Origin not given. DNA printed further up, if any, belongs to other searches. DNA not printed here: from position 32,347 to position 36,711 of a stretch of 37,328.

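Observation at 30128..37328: Envelope operon: CarboxypepD_reg membrane protein, giant tail-fibre-like protein and Wzy-like/TPR membrane protein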

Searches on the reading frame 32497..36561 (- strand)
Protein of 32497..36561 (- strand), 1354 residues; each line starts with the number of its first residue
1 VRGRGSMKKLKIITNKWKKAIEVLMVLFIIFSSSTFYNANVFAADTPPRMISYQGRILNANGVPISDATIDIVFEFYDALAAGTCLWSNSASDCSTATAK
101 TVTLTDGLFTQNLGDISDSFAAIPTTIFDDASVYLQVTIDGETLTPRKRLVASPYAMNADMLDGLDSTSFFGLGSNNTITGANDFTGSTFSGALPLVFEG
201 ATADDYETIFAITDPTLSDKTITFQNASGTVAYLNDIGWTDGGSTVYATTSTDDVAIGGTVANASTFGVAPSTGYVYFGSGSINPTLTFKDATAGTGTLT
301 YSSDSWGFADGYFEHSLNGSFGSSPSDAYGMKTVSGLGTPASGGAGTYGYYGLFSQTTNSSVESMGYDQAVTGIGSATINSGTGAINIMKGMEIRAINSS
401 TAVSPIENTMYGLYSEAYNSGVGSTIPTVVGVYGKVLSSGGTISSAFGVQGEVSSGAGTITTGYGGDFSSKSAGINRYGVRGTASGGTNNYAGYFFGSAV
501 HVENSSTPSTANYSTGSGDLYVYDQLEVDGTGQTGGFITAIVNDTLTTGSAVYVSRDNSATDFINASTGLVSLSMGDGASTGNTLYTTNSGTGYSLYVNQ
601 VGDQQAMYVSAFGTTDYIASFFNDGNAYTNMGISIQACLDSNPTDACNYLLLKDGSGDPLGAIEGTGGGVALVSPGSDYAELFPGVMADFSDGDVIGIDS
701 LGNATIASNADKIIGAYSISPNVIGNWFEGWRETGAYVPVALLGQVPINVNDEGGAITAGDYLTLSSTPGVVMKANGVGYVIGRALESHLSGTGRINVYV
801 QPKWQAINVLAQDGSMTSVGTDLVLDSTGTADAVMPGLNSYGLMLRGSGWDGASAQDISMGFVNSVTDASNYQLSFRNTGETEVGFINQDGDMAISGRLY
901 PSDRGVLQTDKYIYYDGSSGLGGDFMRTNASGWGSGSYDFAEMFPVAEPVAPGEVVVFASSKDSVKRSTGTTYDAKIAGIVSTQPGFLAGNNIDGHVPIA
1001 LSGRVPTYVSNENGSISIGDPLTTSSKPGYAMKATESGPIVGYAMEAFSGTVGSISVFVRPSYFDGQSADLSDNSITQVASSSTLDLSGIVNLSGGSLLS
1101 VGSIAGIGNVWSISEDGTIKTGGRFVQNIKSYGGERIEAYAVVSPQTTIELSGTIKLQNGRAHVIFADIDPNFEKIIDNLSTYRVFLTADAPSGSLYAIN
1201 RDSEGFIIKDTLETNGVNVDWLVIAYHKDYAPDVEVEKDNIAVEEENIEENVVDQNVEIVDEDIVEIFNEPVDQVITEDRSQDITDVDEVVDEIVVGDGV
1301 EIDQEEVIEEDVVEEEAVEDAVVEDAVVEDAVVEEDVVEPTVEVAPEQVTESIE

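Call 7: search_protein_families(library=pfam, proteins=[window:32497-36561:-], max_evalue=0.1)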
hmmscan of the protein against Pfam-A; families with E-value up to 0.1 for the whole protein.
window:32497-36561:- (1354 aa): 1 family
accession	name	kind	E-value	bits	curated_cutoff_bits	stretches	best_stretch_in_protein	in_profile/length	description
PF09956.15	Phage_cement_2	-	0.064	14.1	24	1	733-798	37-101/103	Phage cement protein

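Call 8: search_protein_families(library=ncbifam, proteins=[window:32497-36561:-], max_evalue=1)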
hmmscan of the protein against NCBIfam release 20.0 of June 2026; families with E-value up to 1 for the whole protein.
window:32497-36561:- (1354 aa): 1 family
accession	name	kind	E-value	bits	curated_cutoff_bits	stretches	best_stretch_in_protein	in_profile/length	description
NF053851.1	Bdello_MAT_N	subfamily_domain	5.3e-07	29.6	60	1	43-128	9-87/162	mosaic adhesive trimer family chimeric fiber protein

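Call 9: search_protein_families(library=phrogs, proteins=[window:32497-36561:-], max_evalue=1)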
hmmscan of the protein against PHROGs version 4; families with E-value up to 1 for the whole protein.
window:32497-36561:- (1354 aa): 1 family
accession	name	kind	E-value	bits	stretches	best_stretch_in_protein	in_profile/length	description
phrog_19602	-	tail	7e-09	36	1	975-1042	421-485/504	tail fiber protein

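Call 11: search_solved_structures(query=window:32497-36561:-, max_evalue=1, show_alignments=3)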
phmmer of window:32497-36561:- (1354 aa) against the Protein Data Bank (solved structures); distinct sequences matched with E-value up to 1: 3.
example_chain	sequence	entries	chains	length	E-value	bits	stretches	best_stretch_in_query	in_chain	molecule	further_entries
27oa_C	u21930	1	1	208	0.16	12.7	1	610-702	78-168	RU15-1 RBD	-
9xwn_A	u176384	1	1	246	0.23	12.1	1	610-702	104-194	Ru15-1 RBD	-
9xwa_D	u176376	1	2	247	0.23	12.1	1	610-702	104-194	RU15-1 RBD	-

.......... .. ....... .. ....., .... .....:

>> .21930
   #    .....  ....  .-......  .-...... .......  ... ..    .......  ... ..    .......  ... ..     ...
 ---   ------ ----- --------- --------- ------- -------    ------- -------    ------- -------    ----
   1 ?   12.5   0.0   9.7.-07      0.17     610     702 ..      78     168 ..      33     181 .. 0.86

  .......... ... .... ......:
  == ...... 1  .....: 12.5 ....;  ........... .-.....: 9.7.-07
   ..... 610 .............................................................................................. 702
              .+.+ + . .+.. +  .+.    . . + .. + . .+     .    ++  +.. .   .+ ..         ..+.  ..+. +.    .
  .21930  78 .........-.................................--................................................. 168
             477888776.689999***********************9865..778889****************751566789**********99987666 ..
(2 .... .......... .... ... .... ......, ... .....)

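Call 12: find_homologous_proteins(query=window:32497-36561:-, max_evalue=0.001)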
Query window:32497-36561:- (1354 aa): 122 proteins with E <= 0.001 among 8000 candidates; the best 120 are listed.
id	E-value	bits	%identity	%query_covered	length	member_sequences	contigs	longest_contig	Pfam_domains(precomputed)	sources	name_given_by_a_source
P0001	0.0e+0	2930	100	100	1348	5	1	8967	-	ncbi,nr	ncbi:hypothetical protein L6260_03810 [Candidatus Parcubacteria bacterium]|nr:hypothetical protein [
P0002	0.0e+0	2145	73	99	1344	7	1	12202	-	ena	-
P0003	0.0e+0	1950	71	92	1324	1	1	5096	-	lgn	-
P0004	0.0e+0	1927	70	91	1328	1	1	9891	-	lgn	-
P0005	0.0e+0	1914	68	94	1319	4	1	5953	-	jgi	jgi:hypothetical protein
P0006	0.0e+0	1727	61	93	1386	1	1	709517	-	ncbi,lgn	-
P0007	0.0e+0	1707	59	100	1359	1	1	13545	-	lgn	-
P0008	0.0e+0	1640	60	92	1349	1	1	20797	-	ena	-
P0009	0.0e+0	1632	61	90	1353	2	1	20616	-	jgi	-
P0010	0.0e+0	1613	56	99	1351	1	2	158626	-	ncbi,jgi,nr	ncbi:hypothetical protein HN358_03285 [Candidatus Uhrbacteria bacterium]|jgi:hypothetical protein|nr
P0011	0.0e+0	1230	48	96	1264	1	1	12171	-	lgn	-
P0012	0.0e+0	1101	49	65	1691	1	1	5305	-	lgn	-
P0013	0.0e+0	1069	57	46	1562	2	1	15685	PF11962.14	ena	-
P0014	0.0e+0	1055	55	48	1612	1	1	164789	-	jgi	jgi:hypothetical protein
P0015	0.0e+0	1050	54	53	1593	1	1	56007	-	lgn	-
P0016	0.0e+0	1046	54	49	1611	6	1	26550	PF11962.14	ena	-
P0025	2.2e-252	859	41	99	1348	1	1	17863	PF11962.14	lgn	-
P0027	6.4e-249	847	41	98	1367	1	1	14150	PF11962.14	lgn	-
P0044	2.5e-217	743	39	95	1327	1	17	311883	-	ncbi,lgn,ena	-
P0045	2.4e-215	736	41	59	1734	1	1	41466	PF11962.14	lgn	-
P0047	2.5e-211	723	39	96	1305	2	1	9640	PF11962.14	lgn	-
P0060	1.6e-184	634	49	40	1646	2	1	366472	-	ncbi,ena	-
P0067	4.4e-180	619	50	38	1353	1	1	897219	-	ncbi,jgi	ncbi:MAG: hypothetical protein WC813_04770 [Patescibacteria group bacterium]|jgi:hypothetical protei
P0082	1.7e-158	548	43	48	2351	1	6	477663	-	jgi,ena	jgi:hypothetical protein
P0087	1.8e-88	316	53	10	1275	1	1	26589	PF11962.14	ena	-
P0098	2.1e-20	90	39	12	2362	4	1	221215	-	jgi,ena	-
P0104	7.9e-14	68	29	30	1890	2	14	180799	-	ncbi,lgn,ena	-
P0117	4.7e-7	46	24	30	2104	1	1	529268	-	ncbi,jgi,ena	ncbi:MAG: hypothetical protein WC011_02535 [Candidatus Paceibacterota bacterium]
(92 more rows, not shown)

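Call 14: find_encoding_contigs(protein=P0006, flank=8000, max_places=2)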
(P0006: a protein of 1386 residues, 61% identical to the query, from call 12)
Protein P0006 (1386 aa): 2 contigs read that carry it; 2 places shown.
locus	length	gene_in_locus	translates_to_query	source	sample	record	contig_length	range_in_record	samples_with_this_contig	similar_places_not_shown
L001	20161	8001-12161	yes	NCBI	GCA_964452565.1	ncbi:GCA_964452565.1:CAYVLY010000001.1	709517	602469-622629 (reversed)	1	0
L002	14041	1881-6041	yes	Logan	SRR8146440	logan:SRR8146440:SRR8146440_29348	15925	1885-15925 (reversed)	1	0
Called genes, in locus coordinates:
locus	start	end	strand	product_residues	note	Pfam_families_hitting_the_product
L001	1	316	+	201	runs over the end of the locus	PF01351:RNase_HII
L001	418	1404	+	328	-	PF06144:DNA_pol3_delta (weak), PF21694:DNA_pol3_delta_C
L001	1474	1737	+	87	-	PF01649:Ribosomal_S20p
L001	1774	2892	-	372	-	PF02646:RmuC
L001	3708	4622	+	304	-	-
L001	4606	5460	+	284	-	-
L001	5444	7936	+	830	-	-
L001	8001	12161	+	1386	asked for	-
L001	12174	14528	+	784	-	PF13431:TPR_17 (faint), PF00515:TPR_1 (faint), PF07719:TPR_2 (faint), PF13181:TPR_8 (faint), PF13414:TPR_11 (faint), PF13428:TPR_14 (faint), PF13432:TPR_16 (weak), PF14559:TPR_19 (weak)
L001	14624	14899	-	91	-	-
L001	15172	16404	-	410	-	-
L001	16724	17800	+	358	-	PF01926:MMR_HSR1, PF02421:FeoB_N, PF06071:YchF-GTPase_C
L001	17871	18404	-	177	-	-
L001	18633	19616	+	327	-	-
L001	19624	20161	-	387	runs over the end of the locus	PF01555:N6_N4_Mtase (weak), PF01170:UPF0020, PF08241:Methyltransf_11 (faint), PF09445:Methyltransf_15 (faint), PF13847:Methyltransf_31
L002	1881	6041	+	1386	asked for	-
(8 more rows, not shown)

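Call 15: find_encoding_contigs(protein=P0010, flank=8000, max_places=2)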
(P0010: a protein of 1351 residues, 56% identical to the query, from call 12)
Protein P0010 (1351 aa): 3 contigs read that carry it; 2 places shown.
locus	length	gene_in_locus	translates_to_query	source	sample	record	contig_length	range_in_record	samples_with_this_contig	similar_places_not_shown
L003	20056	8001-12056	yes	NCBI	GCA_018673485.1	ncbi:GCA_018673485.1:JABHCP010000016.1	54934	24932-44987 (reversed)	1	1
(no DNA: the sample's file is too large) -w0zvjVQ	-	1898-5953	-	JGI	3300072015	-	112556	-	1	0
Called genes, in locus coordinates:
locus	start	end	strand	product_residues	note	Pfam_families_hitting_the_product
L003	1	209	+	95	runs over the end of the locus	-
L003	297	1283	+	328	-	PF21694:DNA_pol3_delta_C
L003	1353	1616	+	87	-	PF01649:Ribosomal_S20p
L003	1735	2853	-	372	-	PF02646:RmuC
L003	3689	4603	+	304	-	-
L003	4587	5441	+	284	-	-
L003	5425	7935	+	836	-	-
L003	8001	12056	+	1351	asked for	-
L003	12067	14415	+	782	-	PF13431:TPR_17 (faint), PF07719:TPR_2 (faint), PF13414:TPR_11 (faint), PF13428:TPR_14 (faint), PF14559:TPR_19 (faint), PF13432:TPR_16 (weak)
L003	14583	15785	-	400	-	-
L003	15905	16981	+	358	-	PF01926:MMR_HSR1, PF02421:FeoB_N, PF06071:YchF-GTPase_C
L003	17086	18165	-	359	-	PF01464:SLT (weak)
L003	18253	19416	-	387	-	PF01555:N6_N4_Mtase (weak), PF01170:UPF0020, PF08241:Methyltransf_11 (faint), PF13847:Methyltransf_31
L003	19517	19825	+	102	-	-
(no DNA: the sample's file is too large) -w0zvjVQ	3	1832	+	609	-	?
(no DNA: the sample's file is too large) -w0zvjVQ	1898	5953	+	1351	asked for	-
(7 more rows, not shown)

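Call 16: search_protein_families(library=pfam, proteins=[L001:3708-4622:+, L001:4606-5460:+, L001:5444-7936:+, L001:12174-14528:+, L001:14624-14899:-, L001:15172-16404:-], max_evalue=0.1)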
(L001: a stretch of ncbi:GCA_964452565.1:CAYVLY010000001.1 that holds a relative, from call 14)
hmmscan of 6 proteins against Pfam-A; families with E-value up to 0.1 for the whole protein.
L001:3708-4622:+ (304 aa): 0 families

L001:4606-5460:+ (284 aa): 0 families

L001:5444-7936:+ (830 aa): 8 families
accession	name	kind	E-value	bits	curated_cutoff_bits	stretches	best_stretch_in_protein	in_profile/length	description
PF13620.12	CarboxypepD_reg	-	4.8e-22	78.5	32.3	2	745-816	4-74/82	Carboxypeptidase regulatory-like domain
PF13715.12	CarbopepD_reg_2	-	1.3e-12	48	32.2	2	576-632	3-56/88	CarboxypepD_reg-like domain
PF17210.9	SdrD_B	-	2e-06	28.4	29.7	2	586-634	23-73/112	SdrD B-like domain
PF11974.14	bMG3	-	2.1e-05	24.9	34.9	0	746-791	18-62/103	Bacterial alpha-2-macroglobulin MG3 domain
PF05887.16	Trypan_PARP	-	0.00055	20.4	100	1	197-246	48-109/134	Procyclic acidic repetitive protein (PARP)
PF23194.1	NOMO_5th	-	0.0032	18.3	27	0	596-627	25-57/89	NOMO fifth transthyretin-like domain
PF08308.17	PEGA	-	0.011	16.1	20.8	0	445-470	32-57/71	PEGA domain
PF09430.16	EMC7_beta-sandw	-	0.034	14.8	26.6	0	591-683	11-106/122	ER membrane protein complex subunit 7, beta-sandwich domain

L001:12174-14528:+ (784 aa): 13 families
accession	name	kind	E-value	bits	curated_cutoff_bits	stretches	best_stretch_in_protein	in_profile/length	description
PF13432.12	TPR_16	-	6.7e-14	52.4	32.7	2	691-753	2-64/65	Tetratricopeptide repeat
PF14559.12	TPR_19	-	3.7e-11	43.6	25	1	697-754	2-59/68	Tetratricopeptide repeat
PF07719.23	TPR_2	-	1.1e-10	41.2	27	1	689-719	4-34/34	Tetratricopeptide repeat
PF13414.12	TPR_11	-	6.4e-08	32.6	26.8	1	695-734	3-42/42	TPR repeat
PF13428.12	TPR_14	-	1.4e-07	31.9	23.5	0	654-694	3-43/44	Tetratricopeptide repeat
PF13431.12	TPR_17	-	4.6e-07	30.1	24.4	0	681-706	8-33/34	Tetratricopeptide repeat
PF00515.34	TPR_1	-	9.3e-07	28.9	27.8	1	691-719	6-34/34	Tetratricopeptide repeat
PF13181.12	TPR_8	-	3.1e-06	27.3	25.7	1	689-719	4-34/34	Tetratricopeptide repeat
PF13174.12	TPR_6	-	1.7e-05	25.6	26.3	0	654-680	2-28/33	Tetratricopeptide repeat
PF13371.12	TPR_9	-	0.00017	22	35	1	661-721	4-64/73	Tetratricopeptide repeat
PF13424.12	TPR_12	-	0.00033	21.2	30.1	1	653-710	4-69/77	Tetratricopeptide repeat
PF12895.13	ANAPC3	-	0.05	14.3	27.2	0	654-707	25-77/82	Anaphase-promoting complex, cyclosome, subunit 3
PF07721.20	TPR_4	-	0.093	13.8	27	0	689-710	4-25/26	Tetratricopeptide repeat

L001:14624-14899:- (91 aa): 0 families

L001:15172-16404:- (410 aa): 2 families
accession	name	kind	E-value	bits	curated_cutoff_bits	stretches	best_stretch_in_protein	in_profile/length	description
PF13202.12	EF-hand_5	-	0.0039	17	25.9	1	256-273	8-25/25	EF hand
PF00036.39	EF-hand_1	-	0.088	12.8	25.4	0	256-274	9-27/29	EF hand domain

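Call 17: find_encoding_contigs(protein=P0044, flank=9000, max_places=1)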
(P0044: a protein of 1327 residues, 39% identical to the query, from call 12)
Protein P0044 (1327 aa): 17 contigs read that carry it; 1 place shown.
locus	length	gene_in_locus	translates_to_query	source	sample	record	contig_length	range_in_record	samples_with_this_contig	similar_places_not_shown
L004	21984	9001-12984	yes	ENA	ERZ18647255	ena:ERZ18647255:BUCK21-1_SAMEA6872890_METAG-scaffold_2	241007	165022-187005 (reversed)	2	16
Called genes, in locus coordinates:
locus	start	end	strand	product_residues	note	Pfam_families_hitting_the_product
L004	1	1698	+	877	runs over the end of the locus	PF02739:5_3_exonuc_N, PF01367:5_3_exonuc, PF00476:DNA_pol_A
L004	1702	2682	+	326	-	PF21694:DNA_pol3_delta_C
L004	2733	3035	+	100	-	PF01649:Ribosomal_S20p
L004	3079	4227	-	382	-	PF02646:RmuC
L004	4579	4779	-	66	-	-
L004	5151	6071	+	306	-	-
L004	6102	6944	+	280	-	-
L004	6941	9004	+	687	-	-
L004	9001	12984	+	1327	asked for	-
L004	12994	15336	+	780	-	PF07719:TPR_2 (faint), PF13428:TPR_14 (faint), PF13431:TPR_17 (faint), PF13414:TPR_11 (faint), PF13174:TPR_6 (faint), PF13432:TPR_16, PF14559:TPR_19 (weak)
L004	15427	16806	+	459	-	-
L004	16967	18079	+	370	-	-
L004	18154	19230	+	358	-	PF01926:MMR_HSR1, PF02421:FeoB_N, PF06071:YchF-GTPase_C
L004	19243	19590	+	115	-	PF04266:ASCH (weak)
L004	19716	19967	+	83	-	PF02604:PhdYeFM_antitox (weak)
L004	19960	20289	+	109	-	PF02452:PemK_toxin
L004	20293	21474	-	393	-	PF01555:N6_N4_Mtase (weak), PF01170:UPF0020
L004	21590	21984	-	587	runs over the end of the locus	-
